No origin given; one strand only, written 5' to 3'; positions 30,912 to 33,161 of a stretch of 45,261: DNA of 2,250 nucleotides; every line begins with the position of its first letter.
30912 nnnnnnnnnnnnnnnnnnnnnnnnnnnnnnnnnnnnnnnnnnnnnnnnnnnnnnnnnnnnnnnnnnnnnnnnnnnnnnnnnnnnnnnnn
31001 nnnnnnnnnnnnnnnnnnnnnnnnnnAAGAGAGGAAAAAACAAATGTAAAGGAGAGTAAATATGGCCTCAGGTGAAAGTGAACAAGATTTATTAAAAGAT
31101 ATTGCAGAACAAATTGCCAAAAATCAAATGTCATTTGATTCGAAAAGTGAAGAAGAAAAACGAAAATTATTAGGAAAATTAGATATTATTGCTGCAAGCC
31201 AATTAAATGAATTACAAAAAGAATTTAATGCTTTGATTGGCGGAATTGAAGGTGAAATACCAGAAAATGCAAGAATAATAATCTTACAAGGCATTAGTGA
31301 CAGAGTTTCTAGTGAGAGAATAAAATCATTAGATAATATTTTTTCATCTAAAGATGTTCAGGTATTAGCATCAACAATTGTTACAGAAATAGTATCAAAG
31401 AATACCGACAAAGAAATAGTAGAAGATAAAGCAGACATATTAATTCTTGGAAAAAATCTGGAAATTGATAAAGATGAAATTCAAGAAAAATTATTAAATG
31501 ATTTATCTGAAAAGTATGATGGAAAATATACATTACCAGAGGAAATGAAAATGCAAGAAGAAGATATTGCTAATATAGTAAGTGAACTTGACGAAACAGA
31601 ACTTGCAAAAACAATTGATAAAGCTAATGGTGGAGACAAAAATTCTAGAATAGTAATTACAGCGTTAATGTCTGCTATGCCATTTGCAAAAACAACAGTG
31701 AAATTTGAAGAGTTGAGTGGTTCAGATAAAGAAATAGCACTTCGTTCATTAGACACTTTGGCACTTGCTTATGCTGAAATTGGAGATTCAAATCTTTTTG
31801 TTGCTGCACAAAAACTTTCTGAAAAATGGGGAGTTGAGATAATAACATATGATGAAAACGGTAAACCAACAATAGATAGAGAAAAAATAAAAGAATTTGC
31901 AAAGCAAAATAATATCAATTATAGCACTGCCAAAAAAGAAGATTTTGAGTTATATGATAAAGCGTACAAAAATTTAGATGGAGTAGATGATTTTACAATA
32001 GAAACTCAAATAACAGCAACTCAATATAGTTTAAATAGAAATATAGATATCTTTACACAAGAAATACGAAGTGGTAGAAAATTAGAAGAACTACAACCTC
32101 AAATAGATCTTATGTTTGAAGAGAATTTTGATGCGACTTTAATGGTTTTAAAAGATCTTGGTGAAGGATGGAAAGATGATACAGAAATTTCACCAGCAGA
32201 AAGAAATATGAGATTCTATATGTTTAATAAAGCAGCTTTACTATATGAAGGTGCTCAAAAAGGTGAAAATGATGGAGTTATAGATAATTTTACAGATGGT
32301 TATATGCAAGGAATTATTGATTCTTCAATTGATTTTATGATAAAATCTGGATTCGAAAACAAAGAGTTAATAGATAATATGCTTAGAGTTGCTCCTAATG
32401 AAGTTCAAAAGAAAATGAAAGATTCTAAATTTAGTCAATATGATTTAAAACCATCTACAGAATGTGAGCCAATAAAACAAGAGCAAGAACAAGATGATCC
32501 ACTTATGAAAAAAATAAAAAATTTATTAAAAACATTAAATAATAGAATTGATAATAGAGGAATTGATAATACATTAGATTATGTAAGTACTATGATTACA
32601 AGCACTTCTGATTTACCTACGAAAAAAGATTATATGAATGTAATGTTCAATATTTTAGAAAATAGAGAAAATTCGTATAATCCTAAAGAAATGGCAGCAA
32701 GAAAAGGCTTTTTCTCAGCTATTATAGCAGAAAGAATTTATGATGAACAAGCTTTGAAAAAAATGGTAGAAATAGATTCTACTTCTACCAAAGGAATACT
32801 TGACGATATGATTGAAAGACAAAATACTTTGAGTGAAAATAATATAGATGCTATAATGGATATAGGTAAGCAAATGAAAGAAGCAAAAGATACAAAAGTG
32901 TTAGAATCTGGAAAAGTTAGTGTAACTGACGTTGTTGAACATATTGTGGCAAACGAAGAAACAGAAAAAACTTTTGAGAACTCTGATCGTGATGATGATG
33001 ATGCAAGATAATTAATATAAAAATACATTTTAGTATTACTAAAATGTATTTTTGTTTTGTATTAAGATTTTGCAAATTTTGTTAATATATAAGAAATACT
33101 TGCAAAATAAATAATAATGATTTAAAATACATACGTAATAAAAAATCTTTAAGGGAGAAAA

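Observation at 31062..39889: Family of three large acidic orphan paralogs bracketing topA and co-transcribed with dcw genes and trmFO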

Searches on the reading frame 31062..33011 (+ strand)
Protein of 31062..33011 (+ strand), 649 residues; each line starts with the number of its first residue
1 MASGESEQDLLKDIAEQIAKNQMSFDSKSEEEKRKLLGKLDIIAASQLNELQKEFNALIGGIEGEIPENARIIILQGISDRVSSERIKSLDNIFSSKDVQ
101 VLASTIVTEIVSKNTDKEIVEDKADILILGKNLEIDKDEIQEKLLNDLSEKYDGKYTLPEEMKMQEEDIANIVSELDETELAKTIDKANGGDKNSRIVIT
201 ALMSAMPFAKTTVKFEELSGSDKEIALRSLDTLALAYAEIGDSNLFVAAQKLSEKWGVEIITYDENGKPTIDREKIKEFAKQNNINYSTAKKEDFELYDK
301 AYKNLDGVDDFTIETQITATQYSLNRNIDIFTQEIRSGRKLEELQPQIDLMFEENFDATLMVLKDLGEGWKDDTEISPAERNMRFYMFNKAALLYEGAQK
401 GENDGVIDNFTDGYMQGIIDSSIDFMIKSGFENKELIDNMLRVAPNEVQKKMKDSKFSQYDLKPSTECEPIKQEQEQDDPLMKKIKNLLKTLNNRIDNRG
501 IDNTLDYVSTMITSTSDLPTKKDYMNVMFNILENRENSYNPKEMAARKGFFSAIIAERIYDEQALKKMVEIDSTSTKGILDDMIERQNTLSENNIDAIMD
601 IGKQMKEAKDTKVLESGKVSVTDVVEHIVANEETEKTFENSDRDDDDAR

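Call 4: search_protein_families(library=pfam, proteins=[window:31062-33011:+], max_evalue=1)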
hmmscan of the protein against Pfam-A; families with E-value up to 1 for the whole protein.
window:31062-33011:+ (649 aa): 2 families
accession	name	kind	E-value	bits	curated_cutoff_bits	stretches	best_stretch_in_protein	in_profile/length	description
PF22266.2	DUF6953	-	0.03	14.9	27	0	248-283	24-59/74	Family of unknown function (DUF6953)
PF24035.1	DUF7344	-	0.21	12.4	27.8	0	613-643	15-45/76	Domain of unknown function (DUF7344)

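Call 9: search_protein_families(library=ncbifam, proteins=[window:31062-33011:+], max_evalue=1)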
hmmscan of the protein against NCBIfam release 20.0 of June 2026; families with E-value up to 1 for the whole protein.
window:31062-33011:+ (649 aa): 1 family
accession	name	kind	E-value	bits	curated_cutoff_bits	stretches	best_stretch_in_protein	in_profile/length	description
NF033691.1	immunity_MafI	subfamily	0.041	13.7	31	1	483-508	3-28/67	MafI family immunity protein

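Call 11: find_homologous_proteins(query=window:31062-33011:+)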
Query window:31062-33011:+ (649 aa): 4 proteins with E <= 0.001 among 8000 candidates.
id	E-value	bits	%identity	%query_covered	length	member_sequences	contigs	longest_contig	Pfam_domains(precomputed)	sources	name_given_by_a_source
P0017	0.0e+0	1377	100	100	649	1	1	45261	-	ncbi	-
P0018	5.7e-167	576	48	100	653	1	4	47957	-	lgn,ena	-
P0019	5.4e-166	572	48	100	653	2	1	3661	-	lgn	-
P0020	7.0e-165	569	47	100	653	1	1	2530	-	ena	-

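Call 30: find_encoding_contigs(protein=P0018, flank=10000, max_places=3)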
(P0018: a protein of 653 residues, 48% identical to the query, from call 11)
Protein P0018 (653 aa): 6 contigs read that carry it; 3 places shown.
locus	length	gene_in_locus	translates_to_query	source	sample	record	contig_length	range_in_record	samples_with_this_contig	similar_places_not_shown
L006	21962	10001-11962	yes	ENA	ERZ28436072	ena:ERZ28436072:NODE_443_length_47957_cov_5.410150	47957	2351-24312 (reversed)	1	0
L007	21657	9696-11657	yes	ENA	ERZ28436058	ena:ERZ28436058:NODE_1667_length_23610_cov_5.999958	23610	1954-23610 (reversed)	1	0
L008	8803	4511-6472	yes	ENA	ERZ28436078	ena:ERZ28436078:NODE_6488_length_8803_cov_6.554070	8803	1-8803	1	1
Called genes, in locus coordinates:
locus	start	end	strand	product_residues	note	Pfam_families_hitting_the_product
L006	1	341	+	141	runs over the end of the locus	PF02381:MraZ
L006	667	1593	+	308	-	PF01795:Methyltransf_5, PF13847:Methyltransf_31 (faint)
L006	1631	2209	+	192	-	-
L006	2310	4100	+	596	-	PF03717:PBP_dimer, PF21922:PBP_dimer_2 (faint), PF00905:Transpeptidase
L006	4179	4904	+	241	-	-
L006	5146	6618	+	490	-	PF01225:Mur_ligase, PF08245:Mur_ligase_M, PF02875:Mur_ligase_C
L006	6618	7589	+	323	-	PF00953:Glycos_transf_4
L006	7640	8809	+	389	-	PF01098:FTSW_RODA_SPOVE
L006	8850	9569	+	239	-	PF03033:Glyco_transf_28, PF04101:Glyco_tran_28_C (faint)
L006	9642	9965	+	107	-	PF04101:Glyco_tran_28_C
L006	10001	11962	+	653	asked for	-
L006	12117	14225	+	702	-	PF01751:Toprim, PF01131:Topoisom_bac, PF01396:Zn_ribbon_Top1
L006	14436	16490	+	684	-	-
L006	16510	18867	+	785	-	-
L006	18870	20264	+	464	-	PF01134:GIDA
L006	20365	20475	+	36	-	-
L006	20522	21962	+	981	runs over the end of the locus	-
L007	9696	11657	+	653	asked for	-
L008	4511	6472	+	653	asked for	-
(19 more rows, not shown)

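Call 33: predict_structure(alignment_id=A3)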
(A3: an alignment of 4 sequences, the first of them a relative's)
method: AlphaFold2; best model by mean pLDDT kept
length: 649 residues; sequences in the alignment: 4
mean_pLDDT: 62.8   pTM: 0.44
mean pLDDT of the five models: 62.8, 62.7, 62.0, 58.4, 52.0
residues with pLDDT >= 90: 27; 70-90: 283; 50-70: 120; < 50: 219
segments of 3 or more residues with pLDDT < 50: 1-140, 458-479, 587-595, 606-649
pLDDT, mean of each block of 10 residues (from residue 1): 42 44 43 42 37 35 33 35 34 35 36 28 22 36 66 68 67 77 84 86 71 62 81 91 89 83 87 91 86 79 62 69 79 83 79 80 83 77 90 83 63 84 83 83 79 58 33 32 58 60 82 78 82 68 80 80 73 70 52 49 48 32 36 32 30
secondary structure, 60 per line:
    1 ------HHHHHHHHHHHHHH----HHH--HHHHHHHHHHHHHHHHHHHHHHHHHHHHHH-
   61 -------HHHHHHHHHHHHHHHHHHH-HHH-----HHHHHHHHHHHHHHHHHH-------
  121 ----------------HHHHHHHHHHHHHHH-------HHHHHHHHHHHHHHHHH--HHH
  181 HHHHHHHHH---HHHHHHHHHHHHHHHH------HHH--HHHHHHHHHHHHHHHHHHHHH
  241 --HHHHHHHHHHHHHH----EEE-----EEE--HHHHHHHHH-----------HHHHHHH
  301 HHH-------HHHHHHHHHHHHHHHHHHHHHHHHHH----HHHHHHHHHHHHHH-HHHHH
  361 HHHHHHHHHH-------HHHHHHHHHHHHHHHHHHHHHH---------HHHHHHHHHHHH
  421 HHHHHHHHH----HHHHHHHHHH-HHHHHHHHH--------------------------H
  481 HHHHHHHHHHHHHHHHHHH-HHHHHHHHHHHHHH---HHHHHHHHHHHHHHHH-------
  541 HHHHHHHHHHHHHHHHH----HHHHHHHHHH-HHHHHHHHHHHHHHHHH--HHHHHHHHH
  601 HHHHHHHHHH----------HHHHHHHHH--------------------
elements in order: H7-20 H30-59 H68-86 H96-113 H137-151 H159-175 H178-189 H193-208 H220-240 H243-256 E261-263 E269-271 H274-282 H294-303 H311-336 H341-354 H356-370 H378-399 H409-429 H434-443 H445-453 H480-499 H501-514 H518-533 H541-557 H562-571 H573-589 H592-610 H621-629
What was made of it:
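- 31062..33011 (+): M1, 649 aa, pI 4.55. It occupies 'slot 1' between murG and topA and belongs to a family separate from M2/M3. AF2 gives an all-alpha model, pLDDT 63 (call 33).
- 31845..31895 (+): M1 motif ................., a helix-hairpin-helix. AF2 places a small beta bridge at residues 261-271 (call 33).
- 32502..32543 (+): M1 cationic amphipathic helix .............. (aa 481-494). It is internal and is followed by a folded helical domain. AF2 helix 480-499 (call 33).
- In M1 the amphipathic helix is internal and may simply pack onto the following domain (call 33).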

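Call 45: fold_search(model_id=the predicted structure, library=pdb)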
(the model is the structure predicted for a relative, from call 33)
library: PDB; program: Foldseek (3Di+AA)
matches with E <= 10: 677; with E <= 0.001: 0
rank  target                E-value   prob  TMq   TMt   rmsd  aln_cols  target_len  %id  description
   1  8cwy_A                5.4e-03  0.93  0.16  0.20  20.5       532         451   10  Accurate computational design of genetically encoded 3D protein crystals (released 2023-11-01)
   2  5h7c_A                9.8e-03  0.90  0.13  0.20  20.1       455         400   10  Crystal structure of a repeat protein with two Protein A-DHR14 repeat modules (released 2017-06-28)
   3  8qcb_B                2.3e-02  0.57  0.13  0.13  20.7       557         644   12  CryoEM structure of a S. Cerevisiae Ski2387 complex in the open state (released 2023-11-08)
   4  5h7c_C                2.4e-02  0.80  0.13  0.20  21.3       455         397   11  Crystal structure of a repeat protein with two Protein A-DHR14 repeat modules (released 2017-06-28)
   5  7bii_A                3.9e-02  0.77  0.17  0.08  18.2       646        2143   10  Crystal structure of Nematocida HUWE1 (released 2021-07-28)
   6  5t8v                  4.3e-02  0.51  0.14  0.09  29.5       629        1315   12  Chaetomium thermophilum cohesin loader SCC2, C-terminal fragment (released 2016-10-19)
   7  7qtt_W                5.1e-02  0.44  0.13  0.17  26.9       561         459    9  Structural organization of a late activated human spliceosome (Baqr, core region) (released 2023-05-10)
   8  8v3b_a                5.3e-02  0.47  0.12  0.17  23.0       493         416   12  Computational Designed Nanocage O43_129_+4 (released 2024-03-13)
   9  7q2y_D                5.7e-02  0.38  0.15  0.11  23.8       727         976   11  Cryo-EM structure of clamped S.cerevisiae condensin-DNA complex (form II) (released 2022-03-23)
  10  4c0p_A                6.0e-02  0.75  0.18  0.14  21.6       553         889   10  Unliganded Transportin 3 (released 2014-01-22)
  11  5w0v_B                6.0e-02  0.30  0.11  0.09  19.6       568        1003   10  Crystal structure of full-length Kluyveromyces lactis Kap123 with histone H4 1-34 (released 2017-11-01)
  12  7q3l_A                6.0e-02  0.25  0.11  0.10  21.5       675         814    8  Human 17S U2 snRNP 5' domain (released 2022-03-30)
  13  4gmo                  6.2e-02  0.35  0.13  0.15  23.7       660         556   11  Crystal structure of Syo1 (released 2012-10-31)
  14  8q9t_E                6.5e-02  0.33  0.13  0.10  20.0       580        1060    9  CryoEM structure of a S. Cerevisiae Ski238 complex bound to RNA (released 2023-11-29)
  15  8hmd_C                6.8e-02  0.23  0.12  0.09  26.8       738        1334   13  base module state 2 of Tetrahymena IFT-A (released 2023-06-14)
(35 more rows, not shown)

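Call 69: search_protein_families(library=padloc, proteins=[window:31062-33011:+], max_evalue=0.1)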
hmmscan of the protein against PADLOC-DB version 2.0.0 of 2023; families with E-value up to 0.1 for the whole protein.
window:31062-33011:+ (649 aa): 0 families

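Call 70: search_protein_families(library=phrogs, proteins=[window:31062-33011:+], max_evalue=0.1)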
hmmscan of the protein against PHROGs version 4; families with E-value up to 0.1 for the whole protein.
window:31062-33011:+ (649 aa): 0 families

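Call 73: search_solved_structures(query=A3, max_evalue=1)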
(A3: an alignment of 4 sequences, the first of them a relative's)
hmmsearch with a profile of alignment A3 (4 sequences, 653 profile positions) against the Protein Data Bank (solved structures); distinct sequences matched with E-value up to 1: 3.
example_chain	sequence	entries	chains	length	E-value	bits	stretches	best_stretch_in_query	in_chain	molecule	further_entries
9up5_A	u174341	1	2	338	0.3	12.9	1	181-242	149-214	Lipopolysaccharide assembly protein B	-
9cop_y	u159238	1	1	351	0.32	12.8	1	75-115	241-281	Regulator of V-ATPase in vacuolar membrane protein 2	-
9iw1_A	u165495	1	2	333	0.83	11.5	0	45-110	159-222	Nicotinamide-nucleotide adenylyltransferase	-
